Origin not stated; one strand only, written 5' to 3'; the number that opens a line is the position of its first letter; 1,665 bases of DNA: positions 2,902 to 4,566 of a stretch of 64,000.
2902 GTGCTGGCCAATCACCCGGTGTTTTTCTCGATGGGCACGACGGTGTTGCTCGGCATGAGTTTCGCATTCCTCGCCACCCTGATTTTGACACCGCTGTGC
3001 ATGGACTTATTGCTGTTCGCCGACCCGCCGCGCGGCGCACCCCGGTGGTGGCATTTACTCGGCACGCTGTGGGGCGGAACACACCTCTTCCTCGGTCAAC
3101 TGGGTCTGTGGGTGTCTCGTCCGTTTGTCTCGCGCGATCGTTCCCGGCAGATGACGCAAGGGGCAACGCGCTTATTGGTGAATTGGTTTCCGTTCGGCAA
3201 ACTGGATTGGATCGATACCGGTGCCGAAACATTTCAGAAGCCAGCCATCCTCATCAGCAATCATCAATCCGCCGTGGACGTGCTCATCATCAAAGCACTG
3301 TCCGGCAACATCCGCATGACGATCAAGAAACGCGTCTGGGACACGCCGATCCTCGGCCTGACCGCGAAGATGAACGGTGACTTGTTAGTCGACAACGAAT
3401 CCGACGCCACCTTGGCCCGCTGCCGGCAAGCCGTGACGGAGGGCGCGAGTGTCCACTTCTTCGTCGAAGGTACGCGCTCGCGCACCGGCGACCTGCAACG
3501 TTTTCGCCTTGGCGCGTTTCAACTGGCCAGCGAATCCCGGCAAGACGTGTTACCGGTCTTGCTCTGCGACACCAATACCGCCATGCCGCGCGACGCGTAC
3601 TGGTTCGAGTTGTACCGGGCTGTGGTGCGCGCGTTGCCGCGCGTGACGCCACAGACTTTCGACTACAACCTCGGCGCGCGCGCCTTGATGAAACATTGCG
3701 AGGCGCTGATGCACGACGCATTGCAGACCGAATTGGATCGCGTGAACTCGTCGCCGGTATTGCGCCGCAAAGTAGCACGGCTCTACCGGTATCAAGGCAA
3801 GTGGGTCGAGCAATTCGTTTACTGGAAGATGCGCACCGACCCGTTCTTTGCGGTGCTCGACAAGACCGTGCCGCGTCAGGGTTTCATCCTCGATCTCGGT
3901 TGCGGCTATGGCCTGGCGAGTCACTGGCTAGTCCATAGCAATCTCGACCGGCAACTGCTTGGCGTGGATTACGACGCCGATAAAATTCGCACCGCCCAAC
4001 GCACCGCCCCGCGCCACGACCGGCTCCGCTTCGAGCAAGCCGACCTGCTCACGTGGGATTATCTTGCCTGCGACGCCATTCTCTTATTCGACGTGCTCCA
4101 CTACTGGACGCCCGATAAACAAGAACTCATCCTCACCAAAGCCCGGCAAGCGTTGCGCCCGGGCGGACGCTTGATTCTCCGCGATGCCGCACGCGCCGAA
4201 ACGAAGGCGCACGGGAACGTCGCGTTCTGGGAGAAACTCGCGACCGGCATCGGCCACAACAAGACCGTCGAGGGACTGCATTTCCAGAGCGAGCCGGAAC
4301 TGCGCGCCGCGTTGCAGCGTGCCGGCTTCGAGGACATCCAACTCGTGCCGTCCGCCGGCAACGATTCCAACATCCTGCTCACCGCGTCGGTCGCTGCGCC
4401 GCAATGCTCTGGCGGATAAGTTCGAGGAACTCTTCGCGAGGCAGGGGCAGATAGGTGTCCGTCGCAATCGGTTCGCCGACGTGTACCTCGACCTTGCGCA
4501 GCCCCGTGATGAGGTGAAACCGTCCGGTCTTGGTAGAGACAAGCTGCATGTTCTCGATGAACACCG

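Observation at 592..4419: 1275-aa fusion of MMPL exporter, lysophospholipid acyltransferase and SAM methyltransferase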

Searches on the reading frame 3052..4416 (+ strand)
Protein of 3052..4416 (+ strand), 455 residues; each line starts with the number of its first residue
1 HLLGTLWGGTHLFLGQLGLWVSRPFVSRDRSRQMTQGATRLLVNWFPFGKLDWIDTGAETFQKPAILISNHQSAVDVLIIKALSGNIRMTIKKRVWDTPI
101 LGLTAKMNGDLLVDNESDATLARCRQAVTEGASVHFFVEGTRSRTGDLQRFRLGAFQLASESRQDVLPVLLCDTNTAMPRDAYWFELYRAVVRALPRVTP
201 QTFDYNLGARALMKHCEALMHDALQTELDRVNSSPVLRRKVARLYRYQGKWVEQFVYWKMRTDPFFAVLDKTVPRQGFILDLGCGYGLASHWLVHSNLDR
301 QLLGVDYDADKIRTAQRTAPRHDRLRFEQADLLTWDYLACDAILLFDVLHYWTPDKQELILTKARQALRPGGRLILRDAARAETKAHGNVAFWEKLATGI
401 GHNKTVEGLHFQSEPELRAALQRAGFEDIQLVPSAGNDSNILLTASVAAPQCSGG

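Call 21: find_related_loci(query=window:3052-4416:+, collection=genome_contigs, flank=10000)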
Query window:3052-4416:+ (455 aa) in genome_contigs; peptide patterns used: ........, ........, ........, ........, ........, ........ (x = any residue, [..] = any of these).
25 stretches matched a pattern; 15 encode a relative of the query (tblastn E <= 1e-3); 15 distinct loci.
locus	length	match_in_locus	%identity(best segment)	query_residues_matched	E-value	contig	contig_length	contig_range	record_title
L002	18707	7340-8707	77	1-455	0e+0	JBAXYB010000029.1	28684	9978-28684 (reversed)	MAG: Verrucomicrobiota bacterium isolate ELA754 MAG754_29, whole genome shotgun sequence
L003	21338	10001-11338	79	1-448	0e+0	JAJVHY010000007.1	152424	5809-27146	MAG: Verrucomicrobiia bacterium isolate Bin_23R c_000000000510, whole genome shotgun sequence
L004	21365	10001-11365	60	1-446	0e+0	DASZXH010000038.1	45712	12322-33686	MAG TPA_asm: Verrucomicrobiia bacterium isolate SMAG_U6178 k141_1054179, whole genome shotgun sequence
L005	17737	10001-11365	59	1-446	1e-174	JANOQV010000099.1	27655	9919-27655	MAG: Pedosphaera sp. isolate VAR_4_metabat_254_sub VAR_4_k141_632016, whole genome shotgun sequence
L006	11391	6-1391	57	3-455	9e-175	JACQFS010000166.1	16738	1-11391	MAG: Verrucomicrobia bacterium isolate NC_groundwater_1053_Pr1_S-0.65um_64_11 Montesol18_Sp65_coassembly_scaffold_932214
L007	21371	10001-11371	58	1-448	2e-174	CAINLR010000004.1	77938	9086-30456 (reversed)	MAG: uncultured Verrucomicrobia subdivision 3 bacterium isolate MJ-time_bin-3030 genome assembly, contig: bin-3030:004/1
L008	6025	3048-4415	57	1-447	9e-174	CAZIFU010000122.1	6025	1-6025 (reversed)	MAG TPA_asm: uncultured Verrucomicrobiota bacterium isolate binchicken_co165_100 genome assembly, contig: k141_377271, w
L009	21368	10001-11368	56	1-447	1e-171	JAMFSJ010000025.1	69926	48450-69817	MAG: Methylacidimicrobium fagopyrum isolate NGEE_A_bin29 k127_512506, whole genome shotgun sequence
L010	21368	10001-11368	55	1-447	3e-163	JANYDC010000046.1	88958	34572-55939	MAG: Pedosphaera sp. isolate 336R_metabinner_39 336R_k141_910373, whole genome shotgun sequence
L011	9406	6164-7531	56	1-447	2e-161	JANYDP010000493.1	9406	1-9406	MAG: Verrucomicrobia bacterium isolate 336R_metabinner_71_sub 336R_k141_572684, whole genome shotgun sequence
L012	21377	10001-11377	54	1-450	8e-160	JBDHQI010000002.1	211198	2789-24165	MAG: Verrucomicrobiota bacterium isolate AS-MESO-3CA.116 NODE_195_length_211198_cov_71.092781, whole genome shotgun sequ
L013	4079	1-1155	59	72-455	2e-160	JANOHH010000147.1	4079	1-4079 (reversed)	MAG: Verrucomicrobiota bacterium isolate SOY_64_concoct_187_sub SOY_64_k141_3776137, whole genome shotgun sequence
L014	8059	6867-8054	57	29-401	1e-142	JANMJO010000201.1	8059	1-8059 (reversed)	MAG: Verrucomicrobiales bacterium isolate OTE_64_metabat_368 OTE_64_k141_1348361, whole genome shotgun sequence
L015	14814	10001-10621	66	239-445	3e-89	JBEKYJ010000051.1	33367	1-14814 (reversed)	MAG: Verrucomicrobiia bacterium isolate SPRUCE 672 SPRUCE_672_51, whole genome shotgun sequence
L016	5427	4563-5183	51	239-445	6e-61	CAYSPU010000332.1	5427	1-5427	MAG TPA_asm: uncultured Verrucomicrobiota bacterium isolate SRP263991_co5_69 genome assembly, contig: NODE_30273_length_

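Call 29: search_protein_families(library=pfam, proteins=[L015:8612-10627:+, L016:2586-5192:+, L015:7463-8545:+, L015:6345-7556:+, L015:5083-6435:+, L016:1831-3315:+], max_evalue=0.001)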
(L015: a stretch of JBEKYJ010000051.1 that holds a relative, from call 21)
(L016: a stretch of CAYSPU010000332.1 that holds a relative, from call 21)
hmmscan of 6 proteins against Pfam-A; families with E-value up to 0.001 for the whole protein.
L015:8612-10627:+ (671 aa): 9 families
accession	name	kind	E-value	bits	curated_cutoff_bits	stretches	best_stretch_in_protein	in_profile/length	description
PF13649.12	Methyltransf_25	-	3.7e-17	63.2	27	1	504-597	1-97/97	Methyltransferase domain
PF08242.18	Methyltransf_12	-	3.5e-15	56.9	30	1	505-599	1-98/98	Methyltransferase domain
PF13847.12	Methyltransf_31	-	3.8e-14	53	27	1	504-614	7-121/145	Methyltransferase domain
PF08241.18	Methyltransf_11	-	3.9e-14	53.5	21.2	1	505-601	1-95/95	Methyltransferase domain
PF13489.12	Methyltransf_23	-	1.9e-13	50.9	27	1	500-655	22-163/164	Methyltransferase domain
PF00891.24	Methyltransf_2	-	2.8e-12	46.9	22.3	1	490-610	54-173/210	O-methyltransferase domain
PF03176.21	MMPL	-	1.1e-09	38.1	20.5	1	291-439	132-292/333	MMPL family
PF05175.20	MTS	-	3.3e-08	33.8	23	1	494-601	27-138/170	Methyltransferase small domain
PF01739.24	CheR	-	0.0008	19.3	27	0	543-604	113-176/195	CheR methyltransferase, SAM binding domain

L016:2586-5192:+ (868 aa): 7 families
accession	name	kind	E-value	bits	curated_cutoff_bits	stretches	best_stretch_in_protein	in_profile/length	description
PF13649.12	Methyltransf_25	-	4.4e-15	56.6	27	1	701-793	2-97/97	Methyltransferase domain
PF08242.18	Methyltransf_12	-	1.5e-12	48.5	30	1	701-795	1-98/98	Methyltransferase domain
PF08241.18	Methyltransf_11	-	1.6e-12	48.3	21.2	1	701-797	1-95/95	Methyltransferase domain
PF13489.12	Methyltransf_23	-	6e-12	46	27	1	691-847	14-159/164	Methyltransferase domain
PF13847.12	Methyltransf_31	-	1.2e-11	44.9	27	1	699-801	6-113/145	Methyltransferase domain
PF00891.24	Methyltransf_2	-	1.4e-08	34.7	22.3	1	679-847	47-209/210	O-methyltransferase domain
PF05175.20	MTS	-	2.5e-06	27.7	23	1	677-755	10-92/170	Methyltransferase small domain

L015:7463-8545:+ (360 aa): 1 family
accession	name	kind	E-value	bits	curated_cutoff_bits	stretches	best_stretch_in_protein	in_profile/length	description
PF03176.21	MMPL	-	0.00036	20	20.5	1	225-356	79-207/333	MMPL family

L015:6345-7556:+ (403 aa): 2 families
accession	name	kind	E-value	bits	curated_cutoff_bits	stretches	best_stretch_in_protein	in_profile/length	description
PF09835.14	DUF2062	-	4.6e-20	72.5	27.4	1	282-402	17-143/147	Uncharacterized protein conserved in bacteria (DUF2062)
PF00535.33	Glycos_transf_2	-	2.9e-18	66.8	23.3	1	33-158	1-134/168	Glycosyl transferase family 2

L015:5083-6435:+ (450 aa): 1 family
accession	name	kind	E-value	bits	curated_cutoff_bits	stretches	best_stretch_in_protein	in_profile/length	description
PF00501.34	AMP-binding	-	8.8e-20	71.3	29.9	1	102-311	159-374/384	AMP-binding enzyme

L016:1831-3315:+ (494 aa): 2 families
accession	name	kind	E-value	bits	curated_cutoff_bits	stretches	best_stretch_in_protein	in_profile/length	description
PF00535.33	Glycos_transf_2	-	1e-19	71.5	23.3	1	109-236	1-132/168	Glycosyl transferase family 2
PF09835.14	DUF2062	-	7.6e-17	62.1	27.4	1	352-489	2-145/147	Uncharacterized protein conserved in bacteria (DUF2062)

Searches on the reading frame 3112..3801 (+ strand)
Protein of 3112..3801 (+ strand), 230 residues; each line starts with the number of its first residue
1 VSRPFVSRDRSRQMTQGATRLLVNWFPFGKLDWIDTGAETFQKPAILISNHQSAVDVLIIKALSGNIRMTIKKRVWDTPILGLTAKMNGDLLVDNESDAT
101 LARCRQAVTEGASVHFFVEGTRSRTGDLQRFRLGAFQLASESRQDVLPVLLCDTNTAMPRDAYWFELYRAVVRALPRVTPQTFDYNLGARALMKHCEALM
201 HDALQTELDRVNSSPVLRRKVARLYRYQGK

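Call 53: search_solved_structures(query=window:3112-3801:+, max_evalue=0.01)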
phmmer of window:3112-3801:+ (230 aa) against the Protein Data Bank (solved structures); distinct sequences matched with E-value up to 0.01: 1.
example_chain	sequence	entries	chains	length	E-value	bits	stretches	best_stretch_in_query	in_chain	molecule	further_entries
5kym_A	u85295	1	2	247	1.3e-06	31.5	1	27-185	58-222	1-acyl-sn-glycerol-3-phosphate acyltransferase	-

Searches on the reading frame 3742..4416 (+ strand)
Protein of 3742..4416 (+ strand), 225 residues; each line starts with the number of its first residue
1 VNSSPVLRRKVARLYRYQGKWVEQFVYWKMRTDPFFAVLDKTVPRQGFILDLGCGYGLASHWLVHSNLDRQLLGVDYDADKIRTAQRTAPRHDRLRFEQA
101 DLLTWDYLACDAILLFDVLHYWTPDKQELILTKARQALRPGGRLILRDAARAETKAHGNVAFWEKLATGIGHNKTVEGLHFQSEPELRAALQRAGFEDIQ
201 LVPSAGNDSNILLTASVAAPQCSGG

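Call 54: search_solved_structures(query=window:3742-4416:+, max_evalue=0.001)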
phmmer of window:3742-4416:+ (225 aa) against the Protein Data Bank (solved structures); distinct sequences matched with E-value up to 0.001: 27.
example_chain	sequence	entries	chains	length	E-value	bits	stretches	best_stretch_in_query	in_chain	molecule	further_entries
3ccf_A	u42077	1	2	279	1.5e-07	34.9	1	44-197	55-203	Cyclopropane-fatty-acyl-phospholipid synthase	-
1ve3_A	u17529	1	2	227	6.2e-07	32.9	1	29-146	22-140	hypothetical protein PH0226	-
8zc8_A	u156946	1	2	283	6.5e-07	32.8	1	48-160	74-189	MitM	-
21zq_A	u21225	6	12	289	6.7e-07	32.8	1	48-160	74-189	MitM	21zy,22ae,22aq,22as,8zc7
1wzn_A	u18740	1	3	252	7.8e-07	32.6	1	48-145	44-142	SAM-dependent methyltransferase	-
22ow_A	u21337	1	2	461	2e-06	31.2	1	47-153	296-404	Methyltransferase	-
5f8c_A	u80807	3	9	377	1.5e-05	28.3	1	48-160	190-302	Methyltransferase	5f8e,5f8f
2p35_A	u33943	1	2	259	2.1e-05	27.9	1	43-147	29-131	Trans-aconitate 2-methyltransferase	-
4qvg_A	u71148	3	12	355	2.2e-05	27.8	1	28-151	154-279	SibL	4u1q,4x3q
1x19_A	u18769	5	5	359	2.7e-05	27.5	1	49-203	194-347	CrtF-related protein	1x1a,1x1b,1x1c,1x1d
9fcu_A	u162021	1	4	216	5.3e-05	26.6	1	37-149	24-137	SAM-dependent methyltransferase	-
9fcy_A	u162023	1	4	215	5.8e-05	26.4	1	37-149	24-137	SAM-dependent methyltransferase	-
9fcd_A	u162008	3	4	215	5.8e-05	26.4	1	37-149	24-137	SAM-dependent methyltransferase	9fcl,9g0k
9fd3_A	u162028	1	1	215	5.8e-05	26.4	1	37-149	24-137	SAM-dependent methyltransferase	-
9fcx_A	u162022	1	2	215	9e-05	25.8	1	37-149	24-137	SAM-dependent methyltransferase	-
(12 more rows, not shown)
